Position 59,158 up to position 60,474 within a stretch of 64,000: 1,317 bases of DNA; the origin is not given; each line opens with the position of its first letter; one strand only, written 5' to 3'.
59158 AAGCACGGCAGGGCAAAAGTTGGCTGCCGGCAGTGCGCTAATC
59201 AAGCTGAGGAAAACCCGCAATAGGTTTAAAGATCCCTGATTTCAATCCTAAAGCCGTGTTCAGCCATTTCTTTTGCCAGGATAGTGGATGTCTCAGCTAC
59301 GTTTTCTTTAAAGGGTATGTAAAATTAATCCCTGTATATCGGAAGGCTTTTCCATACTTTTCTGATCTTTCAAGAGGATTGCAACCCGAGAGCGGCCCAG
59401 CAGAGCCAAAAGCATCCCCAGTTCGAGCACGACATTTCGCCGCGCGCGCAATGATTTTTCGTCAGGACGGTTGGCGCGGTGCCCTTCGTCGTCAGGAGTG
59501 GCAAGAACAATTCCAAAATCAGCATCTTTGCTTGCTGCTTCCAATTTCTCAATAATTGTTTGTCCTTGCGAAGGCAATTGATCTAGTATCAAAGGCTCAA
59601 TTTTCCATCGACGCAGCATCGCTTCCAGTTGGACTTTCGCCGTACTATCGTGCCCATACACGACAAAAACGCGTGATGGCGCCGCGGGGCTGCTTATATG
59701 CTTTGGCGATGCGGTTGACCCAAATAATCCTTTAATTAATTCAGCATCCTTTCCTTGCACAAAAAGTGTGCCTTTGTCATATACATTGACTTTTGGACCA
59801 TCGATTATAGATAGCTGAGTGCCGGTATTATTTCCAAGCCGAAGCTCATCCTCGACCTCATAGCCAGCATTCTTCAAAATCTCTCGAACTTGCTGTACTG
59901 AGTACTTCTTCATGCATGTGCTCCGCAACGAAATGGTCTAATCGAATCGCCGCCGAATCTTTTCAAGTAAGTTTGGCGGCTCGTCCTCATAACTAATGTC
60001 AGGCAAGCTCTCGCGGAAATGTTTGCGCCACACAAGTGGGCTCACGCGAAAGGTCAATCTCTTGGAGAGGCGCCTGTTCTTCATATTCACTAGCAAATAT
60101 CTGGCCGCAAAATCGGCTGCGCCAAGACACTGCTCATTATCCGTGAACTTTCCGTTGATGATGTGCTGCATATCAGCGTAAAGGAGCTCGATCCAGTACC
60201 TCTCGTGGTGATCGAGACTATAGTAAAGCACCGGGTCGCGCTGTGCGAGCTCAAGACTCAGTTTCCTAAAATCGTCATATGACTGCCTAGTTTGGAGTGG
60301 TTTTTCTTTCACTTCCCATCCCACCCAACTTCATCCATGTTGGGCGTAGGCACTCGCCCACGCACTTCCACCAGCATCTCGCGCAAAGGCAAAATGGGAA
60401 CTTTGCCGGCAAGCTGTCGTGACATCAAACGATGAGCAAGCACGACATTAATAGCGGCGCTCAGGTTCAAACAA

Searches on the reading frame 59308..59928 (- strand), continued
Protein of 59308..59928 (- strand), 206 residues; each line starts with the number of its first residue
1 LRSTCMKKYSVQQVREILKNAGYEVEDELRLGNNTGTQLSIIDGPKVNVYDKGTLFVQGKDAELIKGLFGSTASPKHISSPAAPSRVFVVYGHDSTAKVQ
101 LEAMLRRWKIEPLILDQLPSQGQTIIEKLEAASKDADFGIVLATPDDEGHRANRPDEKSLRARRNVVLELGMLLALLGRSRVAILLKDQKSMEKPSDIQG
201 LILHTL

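Call 80: search_protein_families(library=pfam, proteins=[L101:278-1939:+, L098:1773-2525:-, L098:800-1588:-, L099:2385-3461:-], max_evalue=0.01)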
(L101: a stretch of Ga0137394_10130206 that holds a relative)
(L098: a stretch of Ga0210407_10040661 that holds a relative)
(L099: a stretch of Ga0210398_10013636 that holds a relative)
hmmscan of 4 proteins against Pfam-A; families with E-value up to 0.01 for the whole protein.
L101:278-1939:+ (553 aa): 0 families

L098:1773-2525:- (250 aa): 0 families

L098:800-1588:- (262 aa): 2 families
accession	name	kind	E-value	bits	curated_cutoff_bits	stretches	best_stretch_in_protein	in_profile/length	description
PF04343.18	DUF488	-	1.3e-32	113.4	22.2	1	95-216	2-121/121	Domain of unknown function DUF488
PF22751.1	DUF488-N3a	-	7.9e-05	23.4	27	1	162-218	59-116/118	Active DUF488-N3 subclade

L099:2385-3461:- (358 aa): 0 families

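Call 83: search_dna_similar(query=P0004, collection=plasmids, mode=protein, max_rows=12)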
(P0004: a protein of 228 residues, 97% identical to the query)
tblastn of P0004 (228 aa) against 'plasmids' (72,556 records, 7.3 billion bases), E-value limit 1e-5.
Records with a match: 1147; places in all: 1161; records where one place covers at least 80% of the query: 4.
Best place of each record, by identity: <60% 1147.
By first word of the organism name: Klebsiella 616; Escherichia 366; Salmonella 64; Enterobacter 23; Burkholderia 9; Bacillus 7; Rhizobium 6; Agrobacterium 5; Shigella 5; Arthrobacter 4; and 26 more.
By predicted mobility (MOB-suite, as given by PLSDB): conjugative 573; non-mobilizable 509; mobilizable 65.
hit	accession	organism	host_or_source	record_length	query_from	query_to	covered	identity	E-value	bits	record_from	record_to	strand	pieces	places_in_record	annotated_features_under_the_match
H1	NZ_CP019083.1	Paludisphaera borealis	-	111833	5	221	95%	38.8%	1e-26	114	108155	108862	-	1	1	nucleotide-binding protein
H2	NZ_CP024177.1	Moraxella osloensis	Homo sapiens,single cell,skin swab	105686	37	225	83%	37.8%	1e-23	105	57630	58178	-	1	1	nucleotide-binding protein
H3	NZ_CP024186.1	Moraxella osloensis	single cell,skin swab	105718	37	225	83%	37.8%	1e-23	105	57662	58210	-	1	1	nucleotide-binding protein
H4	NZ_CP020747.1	Bacillus mycoides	whole organism,soil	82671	59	228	75%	41.8%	3e-24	107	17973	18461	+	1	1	nucleotide-binding protein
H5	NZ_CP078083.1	Bacillus tropicus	Cell culture,soil sample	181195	59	228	75%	41.2%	8e-24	105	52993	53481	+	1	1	nucleotide-binding protein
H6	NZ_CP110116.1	Arthrobacter sp. YA7-1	Solanum lycopersicum,Tomato (Solanum ...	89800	69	228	70%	43.2%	2e-18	91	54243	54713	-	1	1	nucleotide-binding protein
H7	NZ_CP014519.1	Sinomonas atrocyanea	cell culture,contaminant from air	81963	8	199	84%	35.9%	1e-13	77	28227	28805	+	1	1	nucleotide-binding protein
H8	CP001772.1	Spirosoma linguale DSM 74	-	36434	51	228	78%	38.0%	1e-22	102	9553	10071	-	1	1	Nucleotide-binding protein, predicted, TIR-like protein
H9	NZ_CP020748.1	Bacillus mycoides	whole organism,soil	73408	80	228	65%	45.3%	4e-27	115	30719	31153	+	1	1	nucleotide-binding protein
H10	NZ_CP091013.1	Burkholderia cenocepacia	-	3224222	72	228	69%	42.4%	1e-20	97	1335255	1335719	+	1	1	none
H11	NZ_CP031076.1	Bacillus mycoides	cell culture,soil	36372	80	228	65%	42.3%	1e-23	105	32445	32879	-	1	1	nucleotide-binding protein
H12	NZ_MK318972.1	Rhizobium rhizogenes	-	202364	74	226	67%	40.8%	1e-18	91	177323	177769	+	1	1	nucleotide-binding protein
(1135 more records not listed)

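Call 84: search_dna_similar(query=P0004, collection=phages, mode=protein, max_rows=8)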
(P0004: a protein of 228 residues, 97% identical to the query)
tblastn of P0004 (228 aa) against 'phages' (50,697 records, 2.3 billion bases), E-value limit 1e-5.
Records with a match: 4; places in all: 4; records where one place covers at least 80% of the query: 3.
Best place of each record, by identity: <60% 4.
By first word of the organism name: Escherichia 3; Salmonella 1.
By host as written in the record: Escherichia coli 3; Salmonella enterica subsp. enterica serovar Kentucky 1.
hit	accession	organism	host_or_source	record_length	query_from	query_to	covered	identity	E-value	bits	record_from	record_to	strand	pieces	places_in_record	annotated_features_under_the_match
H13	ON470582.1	Escherichia phage vB_EcoM-689R2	Escherichia coli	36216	36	223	82%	41.7%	2e-26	112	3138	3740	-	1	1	TIR-like domain-containing protein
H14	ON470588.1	Escherichia phage vB_EcoM-611R5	Escherichia coli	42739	36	223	82%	41.7%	2e-26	112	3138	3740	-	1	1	TIR-like domain-containing protein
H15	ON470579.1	Escherichia phage vB_EcoM-606R2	Escherichia coli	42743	36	223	82%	41.7%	2e-26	112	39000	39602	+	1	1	TIR-like domain-containing protein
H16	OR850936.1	Salmonella phage S.Kent 1-2-1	Salmonella enterica subsp. enterica ...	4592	74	228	68%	41.3%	7e-22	99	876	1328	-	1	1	record has no annotation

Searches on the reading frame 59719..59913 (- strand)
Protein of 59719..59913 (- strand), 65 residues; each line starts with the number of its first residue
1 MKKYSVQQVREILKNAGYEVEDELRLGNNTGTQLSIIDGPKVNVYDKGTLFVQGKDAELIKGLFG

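Call 40: search_solved_structures(query=A3, max_evalue=10, show_alignments=3)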
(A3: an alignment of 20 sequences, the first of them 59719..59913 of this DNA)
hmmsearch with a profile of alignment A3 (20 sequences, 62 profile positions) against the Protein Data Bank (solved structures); distinct sequences matched with E-value up to 10: 3.
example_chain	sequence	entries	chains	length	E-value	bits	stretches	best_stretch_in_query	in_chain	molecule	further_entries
3vn5_A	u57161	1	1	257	0.091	15.7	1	35-57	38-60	Ribonuclease HIII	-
8ejg_A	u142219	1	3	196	0.48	13.4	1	22-40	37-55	Glycoprotein GP1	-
7uds_A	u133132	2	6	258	0.76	12.7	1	22-40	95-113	Glycoprotein G1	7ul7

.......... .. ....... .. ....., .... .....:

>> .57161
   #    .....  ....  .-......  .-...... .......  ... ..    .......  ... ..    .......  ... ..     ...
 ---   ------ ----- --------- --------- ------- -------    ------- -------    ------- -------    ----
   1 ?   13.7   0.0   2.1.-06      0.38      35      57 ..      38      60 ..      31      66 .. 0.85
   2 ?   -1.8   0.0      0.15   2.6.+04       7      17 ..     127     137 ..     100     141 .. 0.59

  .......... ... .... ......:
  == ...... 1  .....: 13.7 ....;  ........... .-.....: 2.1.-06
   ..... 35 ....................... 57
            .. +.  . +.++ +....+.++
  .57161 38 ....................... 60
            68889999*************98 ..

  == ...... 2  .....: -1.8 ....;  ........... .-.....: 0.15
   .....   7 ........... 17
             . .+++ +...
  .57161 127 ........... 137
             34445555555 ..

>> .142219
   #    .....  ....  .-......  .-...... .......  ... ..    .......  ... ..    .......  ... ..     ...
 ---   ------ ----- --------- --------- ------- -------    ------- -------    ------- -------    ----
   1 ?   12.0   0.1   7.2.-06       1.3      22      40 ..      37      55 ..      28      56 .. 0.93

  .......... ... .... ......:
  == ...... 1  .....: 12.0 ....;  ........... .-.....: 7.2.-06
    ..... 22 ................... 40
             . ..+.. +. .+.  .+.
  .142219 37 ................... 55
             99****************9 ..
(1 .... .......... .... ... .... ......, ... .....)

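Call 41: search_protein_families(library=pfam, alignment_id=A3, max_evalue=10)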
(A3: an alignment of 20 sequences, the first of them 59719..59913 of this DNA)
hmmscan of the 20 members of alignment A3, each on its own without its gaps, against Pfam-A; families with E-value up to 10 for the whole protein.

A. member 1, window:59719-59913:- (65 aa): 4 families
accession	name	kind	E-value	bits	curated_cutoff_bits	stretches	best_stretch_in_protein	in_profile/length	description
PF03698.18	UPF0180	-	0.021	15.4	25.4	1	7-45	10-48/77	Uncharacterised protein family (UPF0180)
PF18458.6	XPB_DRD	-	0.022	15.1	26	1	45-58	3-16/57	Xeroderma pigmentosum group B helicase damage recognition domain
PF19906.4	CGDB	-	0.19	12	27.6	1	3-46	8-49/112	C-glycoside deglycosidase beta subunit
PF13592.12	HTH_33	-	0.23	11.5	25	1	3-18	21-36/60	Winged helix-turn helix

B. families by the number of members that match (of 20 scanned): 10 families
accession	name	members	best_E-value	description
PF11858.14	DUF3378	4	0.04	Domain of unknown function (DUF3378)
PF03793.24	PASTA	3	0.0029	PASTA domain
PF03698.18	UPF0180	3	0.0086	Uncharacterised protein family (UPF0180)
PF18458.6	XPB_DRD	3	0.022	Xeroderma pigmentosum group B helicase damage recognition domain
PF01253.27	SUI1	1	0.0051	Translation initiation factor SUI1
PF18938.6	aRib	1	0.019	Atypical Rib domain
PF23044.1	SH3-C_UBE2O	1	0.05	UBE2O, ubiquitin binding SH3-C domain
PF13732.12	DrrA1-3_C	1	0.15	ATP-binding protein DrrA1-3-like, C-terminal domain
PF19906.4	CGDB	1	0.19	C-glycoside deglycosidase beta subunit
PF13592.12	HTH_33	1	0.23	Winged helix-turn helix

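Call 51: predict_structure(alignment_id=A3)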
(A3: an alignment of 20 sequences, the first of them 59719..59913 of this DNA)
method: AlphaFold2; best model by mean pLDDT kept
length: 65 residues; sequences in the alignment: 20
mean_pLDDT: 92.7   pTM: 0.76
mean pLDDT of the five models: 92.7, 91.0, 90.0, 90.0, 88.9
residues with pLDDT >= 90: 57; 70-90: 7; 50-70: 1; < 50: 0
segments of 3 or more residues with pLDDT < 50: none
pLDDT, mean of each block of 10 residues (from residue 1): 89 94 94 94 95 91 88
secondary structure, 60 per line:
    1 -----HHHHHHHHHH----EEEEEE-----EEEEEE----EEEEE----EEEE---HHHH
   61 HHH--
elements in order: H6-15 E20-25 E31-36 E41-45 E50-53 H57-63

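Call 55: fold_search(model_id=the predicted structure, library=pdb)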
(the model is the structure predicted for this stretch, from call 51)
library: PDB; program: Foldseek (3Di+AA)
matches with E <= 10: 736; with E <= 0.001: 0
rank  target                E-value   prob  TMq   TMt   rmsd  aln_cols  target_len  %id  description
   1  4py5_A                7.8e-03  1.00  0.62  0.19   3.1        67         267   22  Thermovibrio ammonificans RNase H3 in complex with 19-mer RNA/DNA (released 2014-07-30)
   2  3vn5                  2.9e-02  0.99  0.58  0.19   3.3        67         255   25  Crystal structure of Aquifex aeolicus RNase H3 (released 2012-12-26)
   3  9ngo_I                8.0e-02  0.98  0.59  0.26   3.4        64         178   14  CRYO-EM STRUCTURE OF HUMAN U7 SNRNP WITH METHYLATED noncleavable H2A* SUBSTRATE PRE-MRNA (FOCUS MAP) (released 2026-01-21)
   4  9nh6_I                1.3e-01  0.97  0.59  0.09   3.4        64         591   14  CRYO-EM STRUCTURE OF HUMAN U7 SNRNP WITH METHYLATED noncleavable H2A* SUBSTRATE PRE-MRNA (COMPOSITE MAP) (released 2026-01-21)
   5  9ngo_H                3.2e-01  0.63  0.55  0.25   3.9        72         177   14  CRYO-EM STRUCTURE OF HUMAN U7 SNRNP WITH METHYLATED noncleavable H2A* SUBSTRATE PRE-MRNA (FOCUS MAP) (released 2026-01-21)
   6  8hmc_B                3.4e-01  0.96  0.52  0.03   1.6        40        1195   12  base module state 1 of Tetrahymena IFT-A (released 2023-06-14)
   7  1eej_A                3.8e-01  0.89  0.51  0.19   2.9        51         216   16  CRYSTAL STRUCTURE OF THE PROTEIN DISULFIDE BOND ISOMERASE, DSBC, FROM ESCHERICHIA COLI (released 2000-08-03)
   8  9nh6_H                3.8e-01  0.60  0.55  0.08   3.9        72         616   14  CRYO-EM STRUCTURE OF HUMAN U7 SNRNP WITH METHYLATED noncleavable H2A* SUBSTRATE PRE-MRNA (COMPOSITE MAP) (released 2026-01-21)
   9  8pty_A                5.3e-01  0.80  0.52  0.07   2.8        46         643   11  Cryo-EM structure of human Elp123 in complex with 5'-deoxyadenosine and methionine (released 2024-04-17)
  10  9fvr_D                5.6e-01  0.18  0.24  0.11   8.7        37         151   11  Transcription repressor NrdR from E. coli, ATP/dATP-bound state, SeMet protein (released 2025-03-19)
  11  6mf5_B                6.3e-01  0.63  0.51  0.14  10.4        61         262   13  Crystal structure of budding yeast Cdc5 polo-box domain in complex with Spc72 phosphopeptide. (released 2020-02-19)
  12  1e42_A                6.3e-01  0.35  0.40  0.13   9.8        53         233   11  Beta2-adaptin appendage domain, from clathrin adaptor AP2 (released 2000-08-21)
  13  9fvr_C                6.8e-01  0.14  0.24  0.11  12.0        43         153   16  Transcription repressor NrdR from E. coli, ATP/dATP-bound state, SeMet protein (released 2025-03-19)
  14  9h6f_A                7.2e-01  0.57  0.43  0.04   3.7        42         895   19  Bacteroides ovatus GH98 endoxylanase in complex with arabino-xylooligosaccharide (released 2025-11-05)
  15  7sn8_I                7.7e-01  0.72  0.65  0.09   3.0        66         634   11  Cryo-EM structure of Drosophila Integrator cleavage module (IntS4-IntS9-IntS11) in complex with IP6 (released 2022-10-12)
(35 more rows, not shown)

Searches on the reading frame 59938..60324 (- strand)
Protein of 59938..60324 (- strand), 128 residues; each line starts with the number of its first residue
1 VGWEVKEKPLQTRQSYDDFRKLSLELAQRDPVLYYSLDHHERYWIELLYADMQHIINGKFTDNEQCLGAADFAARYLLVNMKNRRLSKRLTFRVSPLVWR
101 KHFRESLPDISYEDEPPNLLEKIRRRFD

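Call 3: search_protein_families(library=pfam, proteins=[window:59938-60324:-], max_evalue=0.1)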
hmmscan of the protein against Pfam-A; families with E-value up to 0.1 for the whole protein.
window:59938-60324:- (128 aa): 0 families

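Call 4: search_protein_families(library=padloc, proteins=[window:59938-60324:-], max_evalue=0.1)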
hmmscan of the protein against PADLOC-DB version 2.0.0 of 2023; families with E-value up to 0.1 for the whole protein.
window:59938-60324:- (128 aa): 0 families

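Call 5: search_protein_families(library=ncbifam, proteins=[window:59938-60324:-], max_evalue=0.1)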
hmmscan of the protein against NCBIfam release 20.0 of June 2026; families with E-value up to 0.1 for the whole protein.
window:59938-60324:- (128 aa): 3 families
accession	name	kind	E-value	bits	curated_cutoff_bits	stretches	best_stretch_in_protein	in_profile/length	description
NF041446.1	APH_2pp_Ii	exception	0.0031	17.1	625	1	31-125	150-240/297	aminoglycoside O-phosphotransferase APH(2'')-Ii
NF000498.2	APH_2pp_If_Ih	exception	0.018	14.5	600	1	32-85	151-201/297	APH(2'')-If/Ih family aminoglycoside O-phosphotransferase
NF033692.1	APH_2pp_I_a_f_h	exception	0.026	14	475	1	32-85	149-199/290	APH(2'')-Ia/If/Ih family aminoglycoside O-phosphotransferase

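Call 8: find_homologous_proteins(query=window:59938-60312:-)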
Query window:59938-60312:- (124 aa): 3 proteins with E <= 0.001 among 10 candidates.
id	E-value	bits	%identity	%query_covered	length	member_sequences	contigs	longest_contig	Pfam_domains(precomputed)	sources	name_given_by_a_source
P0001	1.3e-77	276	99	100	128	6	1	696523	-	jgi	jgi:hypothetical protein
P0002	5.0e-36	142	66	90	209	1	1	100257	-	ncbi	ncbi:MAG: hypothetical protein ACHQLQ_04915 [Candidatus Acidiferrales bacterium]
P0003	1.9e-33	133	61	89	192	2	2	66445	-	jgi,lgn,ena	jgi:hypothetical protein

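Call 12: find_encoding_contigs(protein=P0002, flank=8000, max_places=4)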
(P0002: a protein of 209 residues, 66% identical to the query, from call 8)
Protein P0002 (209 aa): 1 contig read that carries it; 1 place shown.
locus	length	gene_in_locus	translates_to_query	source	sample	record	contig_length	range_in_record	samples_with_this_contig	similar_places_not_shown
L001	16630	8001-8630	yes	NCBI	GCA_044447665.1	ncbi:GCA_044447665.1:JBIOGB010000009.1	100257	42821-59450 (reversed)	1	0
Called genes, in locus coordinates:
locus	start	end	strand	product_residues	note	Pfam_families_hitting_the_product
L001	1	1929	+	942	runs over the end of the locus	PF13620:CarboxypepD_reg, PF13715:CarbopepD_reg_2, PF07715:Plug, PF00593:TonB_dep_Rec_b-barrel, PF14905:OMP_b-brl_3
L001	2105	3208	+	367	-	PF13350:Y_phosphatase3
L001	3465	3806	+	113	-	PF07238:PilZ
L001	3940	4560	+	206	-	PF00196:GerE, PF08281:Sigma70_r4_2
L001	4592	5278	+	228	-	PF00072:Response_reg, PF07238:PilZ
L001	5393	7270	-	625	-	PF02129:Peptidase_S15, PF08530:PepX_C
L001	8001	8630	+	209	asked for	-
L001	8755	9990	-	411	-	PF01590:GAF, PF13185:GAF_2, PF13492:GAF_3 (weak), PF00990:GGDEF (weak)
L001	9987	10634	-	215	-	-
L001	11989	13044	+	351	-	PF14559:TPR_19 (faint), PF13174:TPR_6 (faint), PF13428:TPR_14 (faint), PF13432:TPR_16 (weak), PF23914:TPR_CcmH_CycH (faint), PF24575:TPR_Slam (faint), PF00515:TPR_1 (faint), PF07719:TPR_2 (weak), +3 more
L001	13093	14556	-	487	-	PF20604:DUF6798 (weak)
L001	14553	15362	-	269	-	PF00535:Glycos_transf_2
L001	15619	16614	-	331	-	PF08450:SGL (faint), PF17170:DUF5128 (faint), PF01436:NHL (weak)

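Call 13: find_encoding_contigs(protein=P0003, flank=8000, max_places=4)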
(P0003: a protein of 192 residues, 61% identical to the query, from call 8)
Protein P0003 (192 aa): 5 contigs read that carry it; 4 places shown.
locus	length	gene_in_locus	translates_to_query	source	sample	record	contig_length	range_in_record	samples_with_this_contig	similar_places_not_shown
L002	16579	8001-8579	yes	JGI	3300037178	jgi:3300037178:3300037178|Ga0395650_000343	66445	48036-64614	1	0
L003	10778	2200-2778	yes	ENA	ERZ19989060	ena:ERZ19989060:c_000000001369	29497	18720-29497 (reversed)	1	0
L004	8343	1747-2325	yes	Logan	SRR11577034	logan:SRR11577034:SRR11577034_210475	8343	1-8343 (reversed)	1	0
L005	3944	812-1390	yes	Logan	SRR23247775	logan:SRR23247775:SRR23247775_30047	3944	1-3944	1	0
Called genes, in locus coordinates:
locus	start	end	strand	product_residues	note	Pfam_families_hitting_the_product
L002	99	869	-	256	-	PF13181:TPR_8 (faint), PF00515:TPR_1 (faint), PF07719:TPR_2 (faint), PF13432:TPR_16 (faint), PF13428:TPR_14 (faint), PF14559:TPR_19 (faint), PF13431:TPR_17 (faint)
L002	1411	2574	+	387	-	PF00437:T2SSE, PF13191:AAA_16 (weak)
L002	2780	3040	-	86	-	-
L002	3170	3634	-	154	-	-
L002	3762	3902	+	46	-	-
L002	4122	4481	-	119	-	-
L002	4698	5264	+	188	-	-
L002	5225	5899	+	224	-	-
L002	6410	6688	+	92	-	-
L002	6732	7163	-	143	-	-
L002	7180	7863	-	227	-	-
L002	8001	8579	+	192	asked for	-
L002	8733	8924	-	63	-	-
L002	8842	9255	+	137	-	-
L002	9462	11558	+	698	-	PF12965:DUF3854 (weak), PF08706:D5_N, PF19263:DUF5906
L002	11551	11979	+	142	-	-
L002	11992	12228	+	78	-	PF12728:HTH_17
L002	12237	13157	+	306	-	-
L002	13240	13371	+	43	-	PF12651:RHH_3 (weak)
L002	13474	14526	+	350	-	PF00589:Phage_integrase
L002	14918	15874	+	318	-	-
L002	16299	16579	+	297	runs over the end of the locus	PF00702:Hydrolase, PF08282:Hydrolase_3, PF12710:HAD (faint), PF05116:S6PP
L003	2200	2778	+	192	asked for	-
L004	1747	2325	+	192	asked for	-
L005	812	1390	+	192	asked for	-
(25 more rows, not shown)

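Call 57: search_protein_families(library=padloc, proteins=[L002:7183-7863:-], max_evalue=0.01)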
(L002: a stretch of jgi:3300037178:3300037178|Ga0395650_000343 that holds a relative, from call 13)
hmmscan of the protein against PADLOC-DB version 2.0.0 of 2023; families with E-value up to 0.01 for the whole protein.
L002:7183-7863:- (227 aa): 0 families

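Call 58: search_protein_families(library=pfam, proteins=[L002:7183-7863:-], max_evalue=0.01)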
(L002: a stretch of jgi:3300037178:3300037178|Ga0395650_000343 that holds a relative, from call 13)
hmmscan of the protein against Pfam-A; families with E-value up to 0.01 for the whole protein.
L002:7183-7863:- (227 aa): 0 families

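Call 81: search_protein_representatives(alignment_id=A6)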
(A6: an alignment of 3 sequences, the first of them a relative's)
Query: 3 sequences, 192 profile positions. Proteins with E-value up to 0.001 (for the whole library): 44; up to 1e-10: 26; up to 1e-30: 16. The best 44 are listed.
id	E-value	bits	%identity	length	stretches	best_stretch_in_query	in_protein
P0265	1.5e-69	250.3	-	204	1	3-192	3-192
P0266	5.2e-60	219.2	-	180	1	4-150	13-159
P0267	1.3e-56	208.1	-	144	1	50-191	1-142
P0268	8.1e-56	205.5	-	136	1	1-131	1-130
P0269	3.6e-52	193.6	-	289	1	15-192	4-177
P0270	3.1e-49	184.0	-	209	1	8-187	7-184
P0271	6.2e-48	179.8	-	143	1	50-191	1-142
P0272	1.2e-47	178.9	-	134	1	76-192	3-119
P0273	1.2e-46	175.6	-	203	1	10-192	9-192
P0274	3.2e-46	174.2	-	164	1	31-157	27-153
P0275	2.7e-44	167.9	-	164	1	42-192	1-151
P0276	3.2e-37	144.8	-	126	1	1-106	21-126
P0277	1.3e-35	139.6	-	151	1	1-95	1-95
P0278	2.9e-32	128.7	-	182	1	36-192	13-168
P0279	5.0e-32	127.9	-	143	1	101-191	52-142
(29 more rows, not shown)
